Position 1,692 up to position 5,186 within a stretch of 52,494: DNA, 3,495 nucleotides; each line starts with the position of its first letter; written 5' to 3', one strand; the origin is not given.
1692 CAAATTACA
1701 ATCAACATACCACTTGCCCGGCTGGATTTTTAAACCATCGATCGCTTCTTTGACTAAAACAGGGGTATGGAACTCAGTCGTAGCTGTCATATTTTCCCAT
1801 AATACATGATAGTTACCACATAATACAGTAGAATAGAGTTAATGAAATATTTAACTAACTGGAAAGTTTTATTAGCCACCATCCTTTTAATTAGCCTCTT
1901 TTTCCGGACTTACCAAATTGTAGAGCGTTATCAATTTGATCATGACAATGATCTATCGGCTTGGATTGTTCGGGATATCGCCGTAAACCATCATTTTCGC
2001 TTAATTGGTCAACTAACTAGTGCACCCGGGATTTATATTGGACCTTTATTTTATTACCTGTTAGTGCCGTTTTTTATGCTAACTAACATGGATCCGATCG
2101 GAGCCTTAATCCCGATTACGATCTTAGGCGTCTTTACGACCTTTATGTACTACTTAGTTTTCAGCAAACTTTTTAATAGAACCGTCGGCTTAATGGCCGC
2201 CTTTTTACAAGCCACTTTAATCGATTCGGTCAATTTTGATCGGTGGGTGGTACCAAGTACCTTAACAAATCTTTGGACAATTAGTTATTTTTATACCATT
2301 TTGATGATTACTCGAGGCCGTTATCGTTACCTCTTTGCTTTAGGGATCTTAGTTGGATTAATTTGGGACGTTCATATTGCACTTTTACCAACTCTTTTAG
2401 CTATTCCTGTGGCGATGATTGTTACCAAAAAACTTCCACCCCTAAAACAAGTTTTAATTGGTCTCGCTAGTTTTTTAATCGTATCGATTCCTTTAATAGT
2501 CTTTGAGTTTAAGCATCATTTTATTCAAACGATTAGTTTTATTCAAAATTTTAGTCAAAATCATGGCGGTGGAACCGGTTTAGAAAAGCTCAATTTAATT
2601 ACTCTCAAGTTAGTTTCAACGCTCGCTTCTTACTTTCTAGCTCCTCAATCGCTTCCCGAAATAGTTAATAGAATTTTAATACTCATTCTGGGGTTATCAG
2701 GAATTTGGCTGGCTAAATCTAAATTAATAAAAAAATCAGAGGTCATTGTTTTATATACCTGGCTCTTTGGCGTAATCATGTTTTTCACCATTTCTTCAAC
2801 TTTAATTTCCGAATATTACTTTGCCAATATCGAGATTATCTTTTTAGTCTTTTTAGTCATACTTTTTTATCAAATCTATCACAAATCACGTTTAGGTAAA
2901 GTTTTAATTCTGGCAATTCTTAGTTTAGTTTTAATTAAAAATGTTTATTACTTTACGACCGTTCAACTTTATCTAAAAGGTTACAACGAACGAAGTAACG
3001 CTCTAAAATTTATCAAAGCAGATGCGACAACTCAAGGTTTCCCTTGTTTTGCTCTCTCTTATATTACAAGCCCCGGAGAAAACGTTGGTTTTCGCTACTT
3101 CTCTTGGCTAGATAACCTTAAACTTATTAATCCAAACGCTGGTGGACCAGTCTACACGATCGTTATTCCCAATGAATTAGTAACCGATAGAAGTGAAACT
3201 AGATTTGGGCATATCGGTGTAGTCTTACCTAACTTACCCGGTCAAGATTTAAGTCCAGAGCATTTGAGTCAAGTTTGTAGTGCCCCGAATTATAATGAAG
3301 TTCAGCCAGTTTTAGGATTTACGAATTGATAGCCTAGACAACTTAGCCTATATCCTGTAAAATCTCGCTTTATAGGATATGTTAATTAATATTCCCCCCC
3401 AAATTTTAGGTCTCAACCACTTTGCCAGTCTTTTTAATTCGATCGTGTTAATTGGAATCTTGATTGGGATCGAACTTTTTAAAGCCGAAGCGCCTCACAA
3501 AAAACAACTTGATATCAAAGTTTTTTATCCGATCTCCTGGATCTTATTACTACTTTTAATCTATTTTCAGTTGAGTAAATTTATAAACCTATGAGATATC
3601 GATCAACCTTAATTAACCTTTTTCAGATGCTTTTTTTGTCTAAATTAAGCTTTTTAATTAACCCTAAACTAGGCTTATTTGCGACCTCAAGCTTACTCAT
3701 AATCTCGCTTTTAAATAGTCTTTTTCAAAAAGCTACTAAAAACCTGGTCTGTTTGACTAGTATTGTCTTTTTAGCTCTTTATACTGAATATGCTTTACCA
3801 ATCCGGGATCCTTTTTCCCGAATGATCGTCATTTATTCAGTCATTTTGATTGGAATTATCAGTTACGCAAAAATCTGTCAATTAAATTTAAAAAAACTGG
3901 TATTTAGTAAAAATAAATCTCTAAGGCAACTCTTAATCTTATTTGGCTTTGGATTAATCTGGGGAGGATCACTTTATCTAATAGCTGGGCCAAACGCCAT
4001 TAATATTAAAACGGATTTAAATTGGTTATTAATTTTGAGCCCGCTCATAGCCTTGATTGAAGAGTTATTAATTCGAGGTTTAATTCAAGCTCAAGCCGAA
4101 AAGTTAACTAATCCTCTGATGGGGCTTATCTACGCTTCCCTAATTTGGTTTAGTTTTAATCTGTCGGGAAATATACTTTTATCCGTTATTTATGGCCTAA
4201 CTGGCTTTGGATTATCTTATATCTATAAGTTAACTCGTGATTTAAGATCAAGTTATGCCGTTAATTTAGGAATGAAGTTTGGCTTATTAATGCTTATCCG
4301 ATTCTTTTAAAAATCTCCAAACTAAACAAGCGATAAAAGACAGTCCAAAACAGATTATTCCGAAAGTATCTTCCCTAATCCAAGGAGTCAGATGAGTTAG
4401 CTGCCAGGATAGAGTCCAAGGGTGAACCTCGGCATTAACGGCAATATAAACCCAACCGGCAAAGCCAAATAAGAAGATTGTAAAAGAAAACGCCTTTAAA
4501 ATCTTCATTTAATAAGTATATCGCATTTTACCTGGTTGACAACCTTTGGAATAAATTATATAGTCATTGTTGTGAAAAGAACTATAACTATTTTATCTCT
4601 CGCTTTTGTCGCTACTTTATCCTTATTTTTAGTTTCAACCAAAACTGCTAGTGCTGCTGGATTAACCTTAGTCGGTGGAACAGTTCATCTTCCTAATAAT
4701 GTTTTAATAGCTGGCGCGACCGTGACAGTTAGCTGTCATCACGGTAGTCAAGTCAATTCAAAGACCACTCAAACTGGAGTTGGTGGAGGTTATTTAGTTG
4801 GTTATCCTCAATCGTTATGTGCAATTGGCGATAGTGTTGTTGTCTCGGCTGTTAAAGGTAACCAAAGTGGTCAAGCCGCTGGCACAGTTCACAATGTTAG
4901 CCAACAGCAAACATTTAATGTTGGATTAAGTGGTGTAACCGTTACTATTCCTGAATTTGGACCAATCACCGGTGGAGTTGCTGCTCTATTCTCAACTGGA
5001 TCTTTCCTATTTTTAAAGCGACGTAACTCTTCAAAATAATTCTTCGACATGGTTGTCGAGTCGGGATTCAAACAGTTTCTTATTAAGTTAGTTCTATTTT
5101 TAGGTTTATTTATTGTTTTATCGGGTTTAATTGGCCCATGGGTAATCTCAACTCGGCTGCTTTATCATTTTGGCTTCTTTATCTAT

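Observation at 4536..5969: Archaeosortase-like enzyme encoded directly after its PEF-CTERM cargo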

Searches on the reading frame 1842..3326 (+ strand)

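Call 3: search_protein_families(library=ncbifam, proteins=[window:1842-3326:+], max_evalue=1)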
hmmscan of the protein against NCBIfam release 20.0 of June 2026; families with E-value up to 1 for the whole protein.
window:1842-3326:+ (495 aa): 1 family
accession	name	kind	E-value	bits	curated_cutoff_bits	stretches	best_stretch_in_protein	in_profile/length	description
TIGR01376.1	POMP_repeat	repeat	0.19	11.6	15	1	229-244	3-18/28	polymorphic outer membrane protein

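Call 4: search_protein_families(library=pfam, proteins=[window:1842-3326:+], max_evalue=1)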
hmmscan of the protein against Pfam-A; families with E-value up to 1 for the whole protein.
window:1842-3326:+ (495 aa): 1 family
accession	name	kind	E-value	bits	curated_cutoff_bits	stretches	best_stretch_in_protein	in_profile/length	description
PF13231.12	PMT_2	-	2.6e-05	24.9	26.1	1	68-217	4-156/160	Dolichyl-phosphate-mannose-protein mannosyltransferase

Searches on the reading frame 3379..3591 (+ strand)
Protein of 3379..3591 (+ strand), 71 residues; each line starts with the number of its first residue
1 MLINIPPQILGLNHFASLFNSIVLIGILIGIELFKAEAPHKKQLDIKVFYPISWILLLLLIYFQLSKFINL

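Call 3: search_protein_families(library=ncbifam, proteins=[window:3379-3591:+], max_evalue=1)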
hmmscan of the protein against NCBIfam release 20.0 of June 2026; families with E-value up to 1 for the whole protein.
window:3379-3591:+ (71 aa): 0 families

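Call 4: search_protein_families(library=pfam, proteins=[window:3379-3591:+], max_evalue=1)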
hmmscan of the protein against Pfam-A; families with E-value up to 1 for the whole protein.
window:3379-3591:+ (71 aa): 0 families

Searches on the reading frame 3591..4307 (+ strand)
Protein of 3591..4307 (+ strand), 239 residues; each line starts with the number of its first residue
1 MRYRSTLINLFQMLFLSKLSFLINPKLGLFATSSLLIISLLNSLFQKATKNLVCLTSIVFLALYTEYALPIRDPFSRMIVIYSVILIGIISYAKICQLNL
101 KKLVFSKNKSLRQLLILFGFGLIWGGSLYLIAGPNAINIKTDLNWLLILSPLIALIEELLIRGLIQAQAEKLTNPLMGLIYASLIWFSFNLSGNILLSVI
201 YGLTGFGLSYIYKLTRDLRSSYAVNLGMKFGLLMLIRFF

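Call 3: search_protein_families(library=ncbifam, proteins=[window:3591-4307:+], max_evalue=1)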
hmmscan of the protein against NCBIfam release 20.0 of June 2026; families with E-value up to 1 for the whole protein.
window:3591-4307:+ (239 aa): 2 families
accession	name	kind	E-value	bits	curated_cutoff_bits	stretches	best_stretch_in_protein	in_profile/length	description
NF040589.1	CPBP_Synerg_MrtS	equivalog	0.027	14.6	130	1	152-187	82-117/170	Synerg-CTERM system glutamic-type intramembrane protease MrtS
NF040674.1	CPBP_fam_MrtP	equivalog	0.061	12.8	250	1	132-203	231-301/354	myxosortase MrtP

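Call 4: search_protein_families(library=pfam, proteins=[window:3591-4307:+], max_evalue=1)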
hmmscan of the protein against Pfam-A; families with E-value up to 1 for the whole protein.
window:3591-4307:+ (239 aa): 1 family
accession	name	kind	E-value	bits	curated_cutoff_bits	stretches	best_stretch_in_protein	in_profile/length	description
PF02517.21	Rce1-like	-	4.2e-09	37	22.4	1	144-222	6-84/93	Type II CAAX prenyl endopeptidase Rce1-like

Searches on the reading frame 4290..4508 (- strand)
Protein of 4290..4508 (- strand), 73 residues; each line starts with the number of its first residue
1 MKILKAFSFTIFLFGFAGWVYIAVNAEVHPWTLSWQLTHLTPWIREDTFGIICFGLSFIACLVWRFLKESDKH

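Call 3: search_protein_families(library=ncbifam, proteins=[window:4290-4508:-], max_evalue=1)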
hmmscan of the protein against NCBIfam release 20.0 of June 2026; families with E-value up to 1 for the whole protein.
window:4290-4508:- (73 aa): 3 families
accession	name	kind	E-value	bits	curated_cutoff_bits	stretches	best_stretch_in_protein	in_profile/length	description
NF033218.1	anchor_AmaP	equivalog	0.044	13.6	55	1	7-67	7-70/166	alkaline shock response membrane anchor protein AmaP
NF052291.1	membrane_YczE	equivalog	0.06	13.2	205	1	6-69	6-66/185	membrane protein YczE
NF038066.1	MptB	equivalog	0.42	9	40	1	14-62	460-508/553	polyprenol phosphomannose-dependent alpha 1,6 mannosyltransferase MptB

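Call 4: search_protein_families(library=pfam, proteins=[window:4290-4508:-], max_evalue=1)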
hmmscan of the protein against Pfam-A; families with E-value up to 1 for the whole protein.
window:4290-4508:- (73 aa): 1 family
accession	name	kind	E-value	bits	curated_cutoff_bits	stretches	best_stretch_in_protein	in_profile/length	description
PF05545.16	FixQ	-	0.011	16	29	1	47-72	11-36/49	Cbb3-type cytochrome oxidase component FixQ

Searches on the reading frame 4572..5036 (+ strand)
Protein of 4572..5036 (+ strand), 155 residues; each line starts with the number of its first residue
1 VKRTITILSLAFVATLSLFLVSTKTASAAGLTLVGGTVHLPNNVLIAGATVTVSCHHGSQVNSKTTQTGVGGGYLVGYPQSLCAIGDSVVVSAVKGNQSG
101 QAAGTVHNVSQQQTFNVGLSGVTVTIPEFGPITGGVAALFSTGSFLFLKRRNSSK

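Call 3: search_protein_families(library=ncbifam, proteins=[window:4572-5036:+], max_evalue=1)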
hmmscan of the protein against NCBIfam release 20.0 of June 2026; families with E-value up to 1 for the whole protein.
window:4572-5036:+ (155 aa): 3 families
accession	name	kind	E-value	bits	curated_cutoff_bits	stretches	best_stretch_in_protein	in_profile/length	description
NF040942.2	hypo_ExtJ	equivalog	0.052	14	52.5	1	10-100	5-67/77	selenite/tellurite reduction operon protein ExtJ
NF050115.1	membrane_Rv2732c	subfamily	0.085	12.4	60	1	3-56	68-121/177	Rv2732c family membrane protein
TIGR01167.1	LPXTG_anchor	domain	0.63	10.8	15.9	1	132-152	14-33/34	LPXTG cell wall anchor domain-containing protein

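Call 4: search_protein_families(library=pfam, proteins=[window:4572-5036:+], max_evalue=1)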
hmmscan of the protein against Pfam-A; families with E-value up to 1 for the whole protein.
window:4572-5036:+ (155 aa): 1 family
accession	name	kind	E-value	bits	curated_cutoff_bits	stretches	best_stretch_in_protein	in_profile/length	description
PF13620.12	CarboxypepD_reg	-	0.11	13.3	32.3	1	34-77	2-43/82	Carboxypeptidase regulatory-like domain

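Call 46: search_protein_families(library=ncbifam, alignment_id=A2, max_evalue=1)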
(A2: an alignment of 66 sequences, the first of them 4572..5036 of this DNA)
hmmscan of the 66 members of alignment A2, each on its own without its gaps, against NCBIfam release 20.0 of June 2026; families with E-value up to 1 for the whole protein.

A. member 1, window:4572-5036:+ (155 aa): 3 families
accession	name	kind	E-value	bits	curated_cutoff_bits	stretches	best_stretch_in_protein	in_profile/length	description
NF040942.2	hypo_ExtJ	equivalog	0.052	14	52.5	1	10-100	5-67/77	selenite/tellurite reduction operon protein ExtJ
NF050115.1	membrane_Rv2732c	subfamily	0.085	12.4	60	1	3-56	68-121/177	Rv2732c family membrane protein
TIGR01167.1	LPXTG_anchor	domain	0.63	10.8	15.9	1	132-152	14-33/34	LPXTG cell wall anchor domain-containing protein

B. families by the number of members that match (of 66 scanned): 91 families (the first 25 are shown)
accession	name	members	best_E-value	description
NF033510.3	Ca_tandemer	27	0.00024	Ca2+-stabilized repeat-containing adhesin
NF040942.2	hypo_ExtJ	19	0.00013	selenite/tellurite reduction operon protein ExtJ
NF058582.1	Microco_LAVTG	16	6.6e-05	LAVTG motif-containing sortase-dependent surface protein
TIGR04056.1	OMP_RagA_SusC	10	1.4e-05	SusC/RagA family TonB-linked outer membrane protein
NF041742.1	WGxxGxxG_fam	8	0.0031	WGxxGxxG family protein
TIGR01167.1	LPXTG_anchor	8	0.058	LPXTG cell wall anchor domain-containing protein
NF053819.1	EF0750_LPXTG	7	0.00013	EF2685/EF0750 family sortase-dependent surface protein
NF058648.1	ECF_sub_HI1622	3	0.0015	NikL family nickel/cobalt ECF transporter subunit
TIGR02595.1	PEP_CTERM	3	0.19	PEP-CTERM sorting domain-containing protein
NF038353.1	FxLYD_dom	2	0.00054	FxLYD domain-containing protein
NF012196.1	Ig_like_ice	2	0.00072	Ig-like domain-containing protein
TIGR04134.1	lipo_with_rSAM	2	0.01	radical SAM-associated putative lipoprotein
TIGR04296.1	PEFG-CTERM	2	0.016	PEFG-CTERM sorting domain-containing protein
NF051432.1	PepSY_MTB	2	0.023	PepSY domain-containing protein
NF040681.2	GPS-CTERM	2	0.044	GPS-CTERM domain-containing protein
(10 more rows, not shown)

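Call 47: find_homologous_proteins(query=window:4572-5036:+, max_evalue=0.001)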
Query window:4572-5036:+ (155 aa): 3 proteins with E <= 0.001 among 303 candidates.
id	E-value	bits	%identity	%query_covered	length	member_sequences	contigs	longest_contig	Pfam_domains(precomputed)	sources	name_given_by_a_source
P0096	8.4e-90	316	100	100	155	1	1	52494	-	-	-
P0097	2.5e-14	71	37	92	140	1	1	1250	-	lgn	-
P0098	1.8e-12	65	35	77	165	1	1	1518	-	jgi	jgi:hypothetical protein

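Call 49: find_homologous_proteins(query=A2, max_evalue=0.001)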
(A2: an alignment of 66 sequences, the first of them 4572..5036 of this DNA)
Query A2 (66 sequences) (155 aa, profile of the alignment): 8 proteins with E <= 0.001 among 8000 candidates.
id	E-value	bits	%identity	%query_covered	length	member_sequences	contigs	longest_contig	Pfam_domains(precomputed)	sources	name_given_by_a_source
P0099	1.5e-34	137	26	66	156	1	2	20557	-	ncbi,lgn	-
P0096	1.1e-31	128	100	100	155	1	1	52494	-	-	-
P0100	3.7e-29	119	28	97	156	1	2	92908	PF13620.13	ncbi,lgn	-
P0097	1.5e-27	114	37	92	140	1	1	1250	-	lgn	-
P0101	1.8e-25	107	35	87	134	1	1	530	-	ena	-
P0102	5.9e-24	102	26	67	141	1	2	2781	-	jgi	jgi:hypothetical protein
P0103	2.8e-21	94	32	97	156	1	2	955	-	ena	-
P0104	4.0e-4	38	46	18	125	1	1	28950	-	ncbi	-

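Call 60: predict_structure(alignment_id=A3)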
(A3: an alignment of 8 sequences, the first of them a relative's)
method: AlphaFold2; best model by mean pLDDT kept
length: 155 residues; sequences in the alignment: 8
mean_pLDDT: 70.0   pTM: 0.53
mean pLDDT of the five models: 70.0, 68.9, 67.4, 67.0, 65.0
residues with pLDDT >= 90: 20; 70-90: 68; 50-70: 36; < 50: 31
segments of 3 or more residues with pLDDT < 50: 22-28, 110-131
pLDDT, mean of each block of 10 residues (from residue 1): 57 61 50 81 85 91 92 86 85 87 74 35 36 56 75 67
secondary structure, 60 per line:
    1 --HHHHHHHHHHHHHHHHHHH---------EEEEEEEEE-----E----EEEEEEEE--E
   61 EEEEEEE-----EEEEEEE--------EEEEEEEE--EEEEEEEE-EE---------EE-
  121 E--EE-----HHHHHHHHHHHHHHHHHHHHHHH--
elements in order: H3-21 E31-39 E50-57 E60-67 E73-79 E88-95 E98-105 H131-153

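Call 64: fold_search(model_id=the predicted structure, library=pdb)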
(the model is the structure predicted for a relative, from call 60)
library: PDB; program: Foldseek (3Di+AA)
matches with E <= 10: 1360; with E <= 0.001: 2
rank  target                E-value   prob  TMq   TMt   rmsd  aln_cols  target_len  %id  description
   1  3e8v                  2.0e-04  1.00  0.40  0.70   3.8        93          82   15  Crystal structure of a possible transglutaminase-family protein proteolytic fragment from Bacteroides fragilis (released 2008-09-02)
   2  6yoa_B                3.7e-04  1.00  0.41  0.46   7.0       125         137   12  Lig v 1 structure and the inflammatory response to the Ole e 1 protein family (released 2020-05-13)
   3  7kjk_A3               2.6e-03  1.00  0.35  0.42  13.7       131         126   15  The Neck region of Phage XM1 (6-fold symmetry) (released 2021-11-03)
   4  5td3_A                4.3e-03  1.00  0.41  0.23   8.4       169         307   11  Crystal structure of Catechol 1,2-dioxygenase from Burkholderia vietnamiensis (released 2016-11-02)
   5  2xsu                  4.6e-03  1.00  0.41  0.23   8.4       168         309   11  Crystal structure of the A72G mutant of Acinetobacter radioresistens catechol 1,2 dioxygenase (released 2010-10-13)
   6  3th1_A                5.1e-03  1.00  0.44  0.29   7.2       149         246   13  Crystal structure of chlorocatechol 1,2-dioxygenase from Pseudomonas putida (released 2012-08-22)
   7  6m7c                  5.1e-03  0.97  0.31  0.20   9.1       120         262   11  Crystal structure of C-terminal fragment of pilus adhesin SpaC from Lactobacillus rhamnosus GG (released 2020-07-29)
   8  6yoa_A                6.4e-03  1.00  0.41  0.45   8.1       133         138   10  Lig v 1 structure and the inflammatory response to the Ole e 1 protein family (released 2020-05-13)
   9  4gqz_D                6.4e-03  1.00  0.31  0.30   4.8        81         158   15  Crystal Structure of S.CueP (released 2013-08-14)
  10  2xsr                  6.7e-03  1.00  0.36  0.20  11.1       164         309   13  Crystal structure of wild type Acinetobacter radioresistens catechol 1,2 dioxygenase (released 2010-12-08)
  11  4ilt_C                6.7e-03  0.99  0.34  0.34   9.1       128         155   14  Structure of the dioxygenase domain of SACTE_2871, a novel dioxygenase carbohydrate-binding protein fusion from the ce (released 2013-05-15)
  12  4gqz_A                6.7e-03  0.99  0.28  0.28   4.9        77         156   17  Crystal Structure of S.CueP (released 2013-08-14)
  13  9jzp_A                6.7e-03  0.99  0.32  0.21   8.5       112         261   14  Crystal structure of Nir2 C-terminal domain (released 2025-10-15)
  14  3is0                  7.1e-03  1.00  0.35  0.16   5.7       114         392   18  Crystal structure of functional region of UafA from Staphylococcus saprophyticus in the presence of cholesterol (released 2010-09-08)
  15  2xsv                  7.5e-03  0.99  0.36  0.20  10.9       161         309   12  Crystal structure of L69A mutant Acinetobacter radioresistens catechol 1,2 dioxygenase (released 2010-10-13)
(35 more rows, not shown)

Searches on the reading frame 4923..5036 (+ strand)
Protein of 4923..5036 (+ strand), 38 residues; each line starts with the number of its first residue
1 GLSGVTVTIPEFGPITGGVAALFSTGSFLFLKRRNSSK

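Call 5: search_protein_families(library=ncbifam, proteins=[window:4923-5036:+, window:4938-5036:+], max_evalue=10)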
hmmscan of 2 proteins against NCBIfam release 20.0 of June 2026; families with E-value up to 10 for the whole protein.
seq(38 aa): 1 family
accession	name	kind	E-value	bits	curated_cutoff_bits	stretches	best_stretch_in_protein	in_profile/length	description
TIGR01167.1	LPXTG_anchor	domain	0.022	15.4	15.9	1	15-35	14-33/34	LPXTG cell wall anchor domain-containing protein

seq(33 aa): 1 family
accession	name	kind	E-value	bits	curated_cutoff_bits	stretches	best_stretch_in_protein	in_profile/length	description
TIGR01167.1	LPXTG_anchor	domain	0.019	15.6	15.9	1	10-30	14-33/34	LPXTG cell wall anchor domain-containing protein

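Call 72: search_protein_families(library=ncbifam, proteins=[window:4926-5036:+], max_evalue=10)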
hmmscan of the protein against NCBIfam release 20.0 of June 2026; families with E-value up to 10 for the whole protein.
seq(37 aa): 1 family
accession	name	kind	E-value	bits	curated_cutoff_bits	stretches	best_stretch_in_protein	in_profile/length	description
TIGR01167.1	LPXTG_anchor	domain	0.023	15.3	15.9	1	14-34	14-33/34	LPXTG cell wall anchor domain-containing protein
